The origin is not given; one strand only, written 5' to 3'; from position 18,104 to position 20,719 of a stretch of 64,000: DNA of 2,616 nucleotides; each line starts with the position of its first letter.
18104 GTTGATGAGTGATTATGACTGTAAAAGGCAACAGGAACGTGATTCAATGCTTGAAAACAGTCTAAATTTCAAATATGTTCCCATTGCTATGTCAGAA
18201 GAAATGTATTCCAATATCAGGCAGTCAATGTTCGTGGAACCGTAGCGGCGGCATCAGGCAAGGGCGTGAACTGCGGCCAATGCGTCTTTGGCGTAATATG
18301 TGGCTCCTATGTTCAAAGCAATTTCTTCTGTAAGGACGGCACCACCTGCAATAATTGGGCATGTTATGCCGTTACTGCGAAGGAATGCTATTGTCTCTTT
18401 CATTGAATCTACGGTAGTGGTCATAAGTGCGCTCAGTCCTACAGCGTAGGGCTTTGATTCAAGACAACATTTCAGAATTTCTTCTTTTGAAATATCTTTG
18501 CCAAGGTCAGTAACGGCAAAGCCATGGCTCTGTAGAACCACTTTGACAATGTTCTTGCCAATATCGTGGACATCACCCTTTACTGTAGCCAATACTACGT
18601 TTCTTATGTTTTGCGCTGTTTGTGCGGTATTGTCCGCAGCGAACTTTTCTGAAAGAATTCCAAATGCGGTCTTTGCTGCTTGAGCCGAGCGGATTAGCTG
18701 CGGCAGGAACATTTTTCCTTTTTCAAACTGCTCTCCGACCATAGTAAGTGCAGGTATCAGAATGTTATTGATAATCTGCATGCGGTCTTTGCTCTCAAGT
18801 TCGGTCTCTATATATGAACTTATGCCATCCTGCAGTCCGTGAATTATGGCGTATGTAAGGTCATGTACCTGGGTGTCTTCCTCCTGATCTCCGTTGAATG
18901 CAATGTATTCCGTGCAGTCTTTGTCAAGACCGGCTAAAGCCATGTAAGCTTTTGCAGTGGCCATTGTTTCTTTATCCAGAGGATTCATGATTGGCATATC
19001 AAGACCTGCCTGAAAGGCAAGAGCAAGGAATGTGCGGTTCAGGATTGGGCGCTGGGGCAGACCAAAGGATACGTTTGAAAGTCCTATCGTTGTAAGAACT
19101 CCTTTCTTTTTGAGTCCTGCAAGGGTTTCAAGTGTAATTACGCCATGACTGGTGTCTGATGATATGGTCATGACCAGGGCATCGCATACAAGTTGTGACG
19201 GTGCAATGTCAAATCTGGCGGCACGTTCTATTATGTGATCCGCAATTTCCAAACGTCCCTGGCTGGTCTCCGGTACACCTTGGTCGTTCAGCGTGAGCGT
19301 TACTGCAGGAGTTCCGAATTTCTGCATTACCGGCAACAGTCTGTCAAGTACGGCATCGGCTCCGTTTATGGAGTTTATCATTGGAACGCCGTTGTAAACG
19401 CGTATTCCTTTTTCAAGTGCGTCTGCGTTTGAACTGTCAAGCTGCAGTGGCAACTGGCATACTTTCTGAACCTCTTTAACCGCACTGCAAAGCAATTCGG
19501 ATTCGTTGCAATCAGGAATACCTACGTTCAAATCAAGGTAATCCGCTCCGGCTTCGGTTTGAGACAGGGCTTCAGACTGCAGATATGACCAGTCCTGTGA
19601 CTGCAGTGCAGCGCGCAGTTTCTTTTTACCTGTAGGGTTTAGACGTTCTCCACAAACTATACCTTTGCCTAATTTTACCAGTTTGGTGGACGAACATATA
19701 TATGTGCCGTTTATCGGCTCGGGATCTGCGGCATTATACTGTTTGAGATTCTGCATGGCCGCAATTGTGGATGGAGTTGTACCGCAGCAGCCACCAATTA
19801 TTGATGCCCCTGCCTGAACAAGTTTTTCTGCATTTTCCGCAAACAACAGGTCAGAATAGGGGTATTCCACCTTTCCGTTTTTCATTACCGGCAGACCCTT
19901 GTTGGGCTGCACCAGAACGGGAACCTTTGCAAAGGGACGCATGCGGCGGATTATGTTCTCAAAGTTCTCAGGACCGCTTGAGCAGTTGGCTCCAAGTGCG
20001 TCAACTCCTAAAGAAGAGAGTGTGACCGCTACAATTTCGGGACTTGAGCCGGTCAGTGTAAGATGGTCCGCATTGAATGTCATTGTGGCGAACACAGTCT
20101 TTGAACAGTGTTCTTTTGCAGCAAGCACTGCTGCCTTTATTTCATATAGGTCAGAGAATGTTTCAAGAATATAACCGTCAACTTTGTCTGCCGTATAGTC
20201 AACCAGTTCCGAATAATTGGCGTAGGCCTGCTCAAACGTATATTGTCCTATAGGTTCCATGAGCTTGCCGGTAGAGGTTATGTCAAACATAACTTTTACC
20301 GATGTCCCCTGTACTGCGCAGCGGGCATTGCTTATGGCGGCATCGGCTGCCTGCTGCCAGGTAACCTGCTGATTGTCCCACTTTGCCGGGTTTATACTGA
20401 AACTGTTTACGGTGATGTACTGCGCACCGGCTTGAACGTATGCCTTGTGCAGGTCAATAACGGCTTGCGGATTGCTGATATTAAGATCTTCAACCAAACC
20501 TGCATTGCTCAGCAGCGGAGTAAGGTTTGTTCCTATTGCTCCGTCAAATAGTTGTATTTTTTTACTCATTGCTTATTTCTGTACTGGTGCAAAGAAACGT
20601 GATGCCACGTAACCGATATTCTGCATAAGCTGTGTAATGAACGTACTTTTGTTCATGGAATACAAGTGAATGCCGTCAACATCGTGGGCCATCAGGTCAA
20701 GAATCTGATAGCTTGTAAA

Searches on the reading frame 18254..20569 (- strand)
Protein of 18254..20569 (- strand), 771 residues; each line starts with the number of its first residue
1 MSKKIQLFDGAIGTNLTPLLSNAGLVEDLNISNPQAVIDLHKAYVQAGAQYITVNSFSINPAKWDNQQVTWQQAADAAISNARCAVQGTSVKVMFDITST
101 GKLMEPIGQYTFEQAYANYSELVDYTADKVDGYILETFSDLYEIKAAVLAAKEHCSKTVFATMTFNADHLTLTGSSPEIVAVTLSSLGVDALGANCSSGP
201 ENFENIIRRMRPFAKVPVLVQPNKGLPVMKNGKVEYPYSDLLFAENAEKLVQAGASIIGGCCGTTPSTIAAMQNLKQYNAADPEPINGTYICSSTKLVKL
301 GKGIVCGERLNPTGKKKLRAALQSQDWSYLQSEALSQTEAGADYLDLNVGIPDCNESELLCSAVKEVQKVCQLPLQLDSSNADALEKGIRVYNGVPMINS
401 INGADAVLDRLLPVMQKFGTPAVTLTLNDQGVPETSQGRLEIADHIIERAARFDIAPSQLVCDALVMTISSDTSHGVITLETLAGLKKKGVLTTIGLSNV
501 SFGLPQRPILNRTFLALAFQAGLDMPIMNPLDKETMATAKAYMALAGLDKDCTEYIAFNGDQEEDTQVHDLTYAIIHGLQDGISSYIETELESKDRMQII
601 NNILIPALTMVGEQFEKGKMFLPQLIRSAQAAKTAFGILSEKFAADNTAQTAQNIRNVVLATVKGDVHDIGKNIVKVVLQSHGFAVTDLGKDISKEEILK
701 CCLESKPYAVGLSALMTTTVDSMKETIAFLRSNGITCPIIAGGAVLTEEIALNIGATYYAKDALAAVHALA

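Call 3: search_protein_families(library=pfam, proteins=[window:18254-20569:-], max_evalue=0.1)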
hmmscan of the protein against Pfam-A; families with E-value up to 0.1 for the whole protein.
window:18254-20569:- (771 aa): 4 families
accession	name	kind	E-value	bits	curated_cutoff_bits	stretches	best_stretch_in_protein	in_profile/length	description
PF02574.22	S-methyl_trans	-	5.2e-54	184.5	22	1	7-274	2-281/283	Homocysteine S-methyltransferase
PF02310.24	B12-binding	-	1.3e-21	77.1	32.1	1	657-767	2-120/121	B12 binding domain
PF00809.28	Pterin_bind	-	2.7e-21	76.8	25.5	1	307-527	1-242/244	Pterin binding enzyme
PF02607.22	B12-binding_2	-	1.4e-17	64.1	23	1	569-639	3-73/74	B12 binding domain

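Call 4: search_protein_families(library=ncbifam, proteins=[window:18254-20569:-], max_evalue=0.1)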
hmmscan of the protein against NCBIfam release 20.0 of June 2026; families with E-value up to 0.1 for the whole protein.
window:18254-20569:- (771 aa): 21 families
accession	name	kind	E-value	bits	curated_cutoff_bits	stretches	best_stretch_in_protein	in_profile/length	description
TIGR02082.1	metH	equivalog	5.6e-115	385.3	1010.85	2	22-531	37-587/1182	methionine synthase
NF007024.0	PRK09490.1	equivalog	1e-83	281.9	1497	1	27-757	58-854/1234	methionine synthase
NF005719.0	PRK07535.1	domain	4.6e-79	265.3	259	1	304-563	2-262/268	methyltetrahydrofolate:corrinoid/iron-sulfur protein methyltransferase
NF006396.0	PRK08645.1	equivalog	6.3e-60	202.9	453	1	2-275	9-283/611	bifunctional homocysteine S-methyltransferase/methylenetetrahydrofolate reductase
NF040758.1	CODH_ACS_meth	exception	4.8e-41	140.8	370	1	302-542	3-245/261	carbon monoxide dehydrogenase/acetyl-CoA synthase methytransferase subunit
NF041607.1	dimeth_corrin_MtbC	equivalog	1.8e-39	135.4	350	1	574-768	4-197/203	dimethylamine corrinoid protein MtbC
TIGR02370.1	pyl_corrinoid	subfamily_domain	7e-39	133.3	215.3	1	571-764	2-195/197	methyltransferase cognate corrinoid protein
NF005718.0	PRK07534.1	equivalog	1.7e-38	132.8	338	1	3-285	13-303/337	betaine--homocysteine S-methyltransferase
NF040655.1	MtaC_Meth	equivalog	1.8e-34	119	420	1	564-766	32-230/253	methanol--corrinoid protein MtaC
NF047996.1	corrin_MtgC_2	exception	5.7e-33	114.2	370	1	595-769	33-205/212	glycine betaine-specific corrinoid protein MtgC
NF040669.1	MtaC2_Meth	equivalog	3.6e-32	111.8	450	1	564-765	39-237/267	methanol--corrinoid protein MtaC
NF047995.1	corrinoid_MtgC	exception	4.7e-29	101.4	310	1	569-768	6-207/215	glycine betaine-specific corrinoid protein MtgC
NF007020.0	PRK09485.1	equivalog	6.7e-25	87.8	215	1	5-274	13-301/306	homocysteine S-methyltransferase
NF002612.0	PRK02261.1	equivalog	7.3e-08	32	110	1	656-719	4-67/148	methylaspartate mutase subunit S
NF052513.1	TransRegCarH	equivalog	6e-07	29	400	1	595-760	111-265/274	HTH-type transcriptional repressor CarH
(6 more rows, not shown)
